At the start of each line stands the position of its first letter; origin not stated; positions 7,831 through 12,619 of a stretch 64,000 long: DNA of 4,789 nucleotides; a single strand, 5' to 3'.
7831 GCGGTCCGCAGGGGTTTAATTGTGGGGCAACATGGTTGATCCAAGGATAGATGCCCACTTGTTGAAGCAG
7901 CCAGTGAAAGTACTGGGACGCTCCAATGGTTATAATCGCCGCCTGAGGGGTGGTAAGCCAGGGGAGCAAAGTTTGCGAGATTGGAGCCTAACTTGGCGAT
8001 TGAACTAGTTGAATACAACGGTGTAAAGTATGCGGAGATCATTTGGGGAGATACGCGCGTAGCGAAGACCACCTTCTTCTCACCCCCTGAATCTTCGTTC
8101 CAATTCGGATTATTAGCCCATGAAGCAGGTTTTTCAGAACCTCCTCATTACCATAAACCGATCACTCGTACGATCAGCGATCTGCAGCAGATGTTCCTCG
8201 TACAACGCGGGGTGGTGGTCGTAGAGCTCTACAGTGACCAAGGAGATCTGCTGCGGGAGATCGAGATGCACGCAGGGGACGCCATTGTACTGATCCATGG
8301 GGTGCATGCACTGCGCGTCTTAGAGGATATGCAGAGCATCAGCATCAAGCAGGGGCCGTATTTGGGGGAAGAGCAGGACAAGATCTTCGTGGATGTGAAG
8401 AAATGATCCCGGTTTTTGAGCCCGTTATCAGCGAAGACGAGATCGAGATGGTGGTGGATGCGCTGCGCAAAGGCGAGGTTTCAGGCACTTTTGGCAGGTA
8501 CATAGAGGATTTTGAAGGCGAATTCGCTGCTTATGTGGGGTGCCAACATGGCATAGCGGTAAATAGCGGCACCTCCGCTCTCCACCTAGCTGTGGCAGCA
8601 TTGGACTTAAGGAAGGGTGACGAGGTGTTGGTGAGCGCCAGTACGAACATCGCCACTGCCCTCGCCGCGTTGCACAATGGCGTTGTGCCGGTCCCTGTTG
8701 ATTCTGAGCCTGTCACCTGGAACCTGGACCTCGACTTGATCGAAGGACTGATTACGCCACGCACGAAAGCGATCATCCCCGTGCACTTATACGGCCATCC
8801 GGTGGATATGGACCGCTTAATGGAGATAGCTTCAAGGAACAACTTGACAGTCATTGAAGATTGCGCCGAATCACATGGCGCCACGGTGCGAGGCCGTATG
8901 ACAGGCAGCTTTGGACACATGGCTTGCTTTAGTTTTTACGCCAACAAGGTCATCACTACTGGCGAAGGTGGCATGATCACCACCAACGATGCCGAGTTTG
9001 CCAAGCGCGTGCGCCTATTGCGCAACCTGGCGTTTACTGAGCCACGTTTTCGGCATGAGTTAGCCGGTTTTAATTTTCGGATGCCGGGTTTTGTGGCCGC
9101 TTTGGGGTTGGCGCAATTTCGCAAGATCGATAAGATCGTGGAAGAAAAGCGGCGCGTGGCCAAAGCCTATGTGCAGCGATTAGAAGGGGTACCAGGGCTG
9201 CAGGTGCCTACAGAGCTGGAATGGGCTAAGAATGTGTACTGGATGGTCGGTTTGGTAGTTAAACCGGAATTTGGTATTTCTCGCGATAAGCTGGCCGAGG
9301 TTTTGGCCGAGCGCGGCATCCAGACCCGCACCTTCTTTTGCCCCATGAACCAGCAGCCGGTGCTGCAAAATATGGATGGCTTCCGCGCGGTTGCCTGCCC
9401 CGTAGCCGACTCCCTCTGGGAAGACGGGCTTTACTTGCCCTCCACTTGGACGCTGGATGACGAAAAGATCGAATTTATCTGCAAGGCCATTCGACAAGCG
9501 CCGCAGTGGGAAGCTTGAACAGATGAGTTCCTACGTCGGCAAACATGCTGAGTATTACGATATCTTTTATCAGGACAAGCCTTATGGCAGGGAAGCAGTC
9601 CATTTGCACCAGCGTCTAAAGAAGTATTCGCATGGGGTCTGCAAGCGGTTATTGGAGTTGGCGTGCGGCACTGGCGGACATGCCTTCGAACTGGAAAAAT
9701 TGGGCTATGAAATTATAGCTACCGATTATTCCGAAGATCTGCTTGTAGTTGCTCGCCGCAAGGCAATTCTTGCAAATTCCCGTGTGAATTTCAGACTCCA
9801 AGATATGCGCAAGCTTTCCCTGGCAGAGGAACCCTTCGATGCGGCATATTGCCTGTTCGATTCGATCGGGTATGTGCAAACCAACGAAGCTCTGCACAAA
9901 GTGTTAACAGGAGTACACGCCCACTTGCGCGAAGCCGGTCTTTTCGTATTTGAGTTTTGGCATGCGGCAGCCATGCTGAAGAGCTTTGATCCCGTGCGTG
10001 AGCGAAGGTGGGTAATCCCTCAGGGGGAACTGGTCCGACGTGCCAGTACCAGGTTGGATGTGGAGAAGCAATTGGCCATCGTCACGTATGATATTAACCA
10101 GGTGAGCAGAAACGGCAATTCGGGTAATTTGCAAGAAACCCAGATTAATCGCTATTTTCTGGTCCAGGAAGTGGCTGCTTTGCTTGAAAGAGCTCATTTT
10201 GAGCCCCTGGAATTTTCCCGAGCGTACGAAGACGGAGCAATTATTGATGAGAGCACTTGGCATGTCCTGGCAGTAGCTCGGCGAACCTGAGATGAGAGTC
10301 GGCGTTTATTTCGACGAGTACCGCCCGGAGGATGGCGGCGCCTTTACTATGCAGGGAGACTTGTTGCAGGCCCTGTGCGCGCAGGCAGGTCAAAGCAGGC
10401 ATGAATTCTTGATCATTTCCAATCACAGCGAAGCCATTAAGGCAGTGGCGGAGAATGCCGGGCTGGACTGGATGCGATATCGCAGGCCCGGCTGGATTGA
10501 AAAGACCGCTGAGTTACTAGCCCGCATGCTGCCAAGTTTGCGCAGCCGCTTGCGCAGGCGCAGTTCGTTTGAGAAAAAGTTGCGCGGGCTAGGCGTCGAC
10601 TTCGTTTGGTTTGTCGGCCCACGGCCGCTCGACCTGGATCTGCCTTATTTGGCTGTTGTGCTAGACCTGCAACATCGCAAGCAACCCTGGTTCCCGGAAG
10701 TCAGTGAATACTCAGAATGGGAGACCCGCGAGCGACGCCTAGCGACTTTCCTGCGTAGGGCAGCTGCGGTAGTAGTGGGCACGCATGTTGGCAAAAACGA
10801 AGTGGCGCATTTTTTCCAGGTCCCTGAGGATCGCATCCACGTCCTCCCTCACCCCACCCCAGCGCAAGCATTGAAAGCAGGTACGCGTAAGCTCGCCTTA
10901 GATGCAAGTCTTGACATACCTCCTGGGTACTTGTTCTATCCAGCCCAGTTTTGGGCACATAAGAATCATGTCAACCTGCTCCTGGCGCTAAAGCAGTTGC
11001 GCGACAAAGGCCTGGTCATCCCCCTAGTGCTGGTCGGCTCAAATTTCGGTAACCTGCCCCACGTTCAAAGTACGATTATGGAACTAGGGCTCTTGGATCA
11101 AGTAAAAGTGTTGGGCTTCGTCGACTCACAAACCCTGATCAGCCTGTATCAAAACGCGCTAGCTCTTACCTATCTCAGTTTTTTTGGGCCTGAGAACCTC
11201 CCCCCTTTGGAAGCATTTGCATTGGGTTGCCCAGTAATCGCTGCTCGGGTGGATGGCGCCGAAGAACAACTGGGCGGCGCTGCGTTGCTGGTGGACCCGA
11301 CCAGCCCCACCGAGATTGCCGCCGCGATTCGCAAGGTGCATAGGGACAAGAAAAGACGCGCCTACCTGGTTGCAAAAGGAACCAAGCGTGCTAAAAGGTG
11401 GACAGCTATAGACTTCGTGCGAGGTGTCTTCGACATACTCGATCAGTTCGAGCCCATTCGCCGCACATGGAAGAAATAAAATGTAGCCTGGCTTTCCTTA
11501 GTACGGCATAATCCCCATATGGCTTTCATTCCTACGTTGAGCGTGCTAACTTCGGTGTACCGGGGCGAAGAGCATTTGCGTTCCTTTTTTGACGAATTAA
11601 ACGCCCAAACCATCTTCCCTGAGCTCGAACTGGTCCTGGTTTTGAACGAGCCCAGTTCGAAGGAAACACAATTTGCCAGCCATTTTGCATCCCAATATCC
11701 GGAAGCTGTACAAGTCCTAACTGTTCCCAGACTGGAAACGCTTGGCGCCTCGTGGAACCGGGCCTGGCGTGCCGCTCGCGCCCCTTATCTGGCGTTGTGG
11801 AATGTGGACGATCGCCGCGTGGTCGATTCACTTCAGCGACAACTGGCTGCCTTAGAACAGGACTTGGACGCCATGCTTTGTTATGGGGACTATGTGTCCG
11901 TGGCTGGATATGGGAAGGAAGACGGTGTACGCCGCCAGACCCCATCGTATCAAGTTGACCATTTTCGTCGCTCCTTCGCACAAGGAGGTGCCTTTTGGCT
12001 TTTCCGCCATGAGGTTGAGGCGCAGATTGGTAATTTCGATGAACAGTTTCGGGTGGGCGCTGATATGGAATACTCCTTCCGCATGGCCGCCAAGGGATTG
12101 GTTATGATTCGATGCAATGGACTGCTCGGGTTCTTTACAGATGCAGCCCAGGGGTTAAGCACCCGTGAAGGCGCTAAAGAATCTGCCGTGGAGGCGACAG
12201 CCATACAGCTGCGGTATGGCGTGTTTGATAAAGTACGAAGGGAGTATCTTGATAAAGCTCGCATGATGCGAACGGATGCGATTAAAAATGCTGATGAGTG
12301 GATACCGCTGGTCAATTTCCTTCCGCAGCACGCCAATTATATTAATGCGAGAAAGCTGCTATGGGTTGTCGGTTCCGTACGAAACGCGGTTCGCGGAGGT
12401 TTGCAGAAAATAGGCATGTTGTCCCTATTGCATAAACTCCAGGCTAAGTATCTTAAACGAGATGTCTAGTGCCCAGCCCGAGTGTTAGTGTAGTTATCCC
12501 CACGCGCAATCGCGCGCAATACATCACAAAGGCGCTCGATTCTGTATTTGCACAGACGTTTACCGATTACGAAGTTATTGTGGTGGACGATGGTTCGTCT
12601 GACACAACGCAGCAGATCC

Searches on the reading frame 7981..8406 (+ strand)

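Call 98: search_protein_families(library=pfam, proteins=[window:7981-8406:+], max_evalue=1)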
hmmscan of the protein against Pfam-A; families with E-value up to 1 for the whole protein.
window:7981-8406:+ (141 aa): 1 family
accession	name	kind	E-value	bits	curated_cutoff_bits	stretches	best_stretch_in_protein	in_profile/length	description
PF04962.18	KduI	-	0.16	11.7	23.9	1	54-112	168-231/262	KduI/IolB family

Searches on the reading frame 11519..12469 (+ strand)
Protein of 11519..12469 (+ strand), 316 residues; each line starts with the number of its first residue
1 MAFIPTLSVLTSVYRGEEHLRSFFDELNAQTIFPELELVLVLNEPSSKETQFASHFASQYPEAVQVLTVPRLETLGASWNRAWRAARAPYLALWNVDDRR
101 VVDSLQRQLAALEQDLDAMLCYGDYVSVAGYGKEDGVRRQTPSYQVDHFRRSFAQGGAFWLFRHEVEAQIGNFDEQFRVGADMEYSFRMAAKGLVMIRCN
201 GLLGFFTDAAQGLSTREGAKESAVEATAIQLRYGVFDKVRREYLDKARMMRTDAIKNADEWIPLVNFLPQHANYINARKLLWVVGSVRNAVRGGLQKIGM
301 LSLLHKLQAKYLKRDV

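Call 14: search_protein_families(library=ncbifam, proteins=[window:11519-12469:+], max_evalue=0.01)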
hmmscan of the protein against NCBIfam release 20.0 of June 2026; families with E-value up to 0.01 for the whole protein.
window:11519-12469:+ (316 aa): 5 families
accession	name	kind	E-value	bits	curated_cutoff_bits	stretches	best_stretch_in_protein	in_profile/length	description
NF007482.0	PRK10073.1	equivalog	2.5e-12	46.4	423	1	4-128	5-127/334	glycosyltransferase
NF053739.1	GlytfEpsEBac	equivalog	4.7e-09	35.6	450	1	5-145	1-139/265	glycosyltransferase EpsE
NF047683.1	TeichurnBiosyTuaG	equivalog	4.4e-06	26.5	400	1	4-128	5-126/252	teichuronic acid biosynthesis protein TuaG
NF041875.1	EPS_EpsD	equivalog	1.2e-05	24.9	370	1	7-241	1-231/325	exopolysaccharide biosynthesis glycosyltransferase EpsD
TIGR04440.1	glyco_TIGR04440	domain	0.0044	16.8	70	1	47-134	37-128/215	TIGR00180 family glycosyltransferase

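Call 98: search_protein_families(library=pfam, proteins=[window:11519-12469:+], max_evalue=1)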
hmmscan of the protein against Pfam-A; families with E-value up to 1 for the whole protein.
window:11519-12469:+ (316 aa): 3 families
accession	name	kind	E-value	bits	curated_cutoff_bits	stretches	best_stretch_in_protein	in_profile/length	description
PF00535.33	Glycos_transf_2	-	2.6e-09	37.7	23.3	1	8-149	1-146/168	Glycosyl transferase family 2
PF13641.12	Glyco_tranf_2_3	-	2.9e-09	37.7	27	1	14-201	10-206/230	Glycosyltransferase like family 2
PF10111.15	Glyco_tranf_2_2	-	0.048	13.6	27.3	1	24-125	16-124/276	Glycosyltransferase like family 2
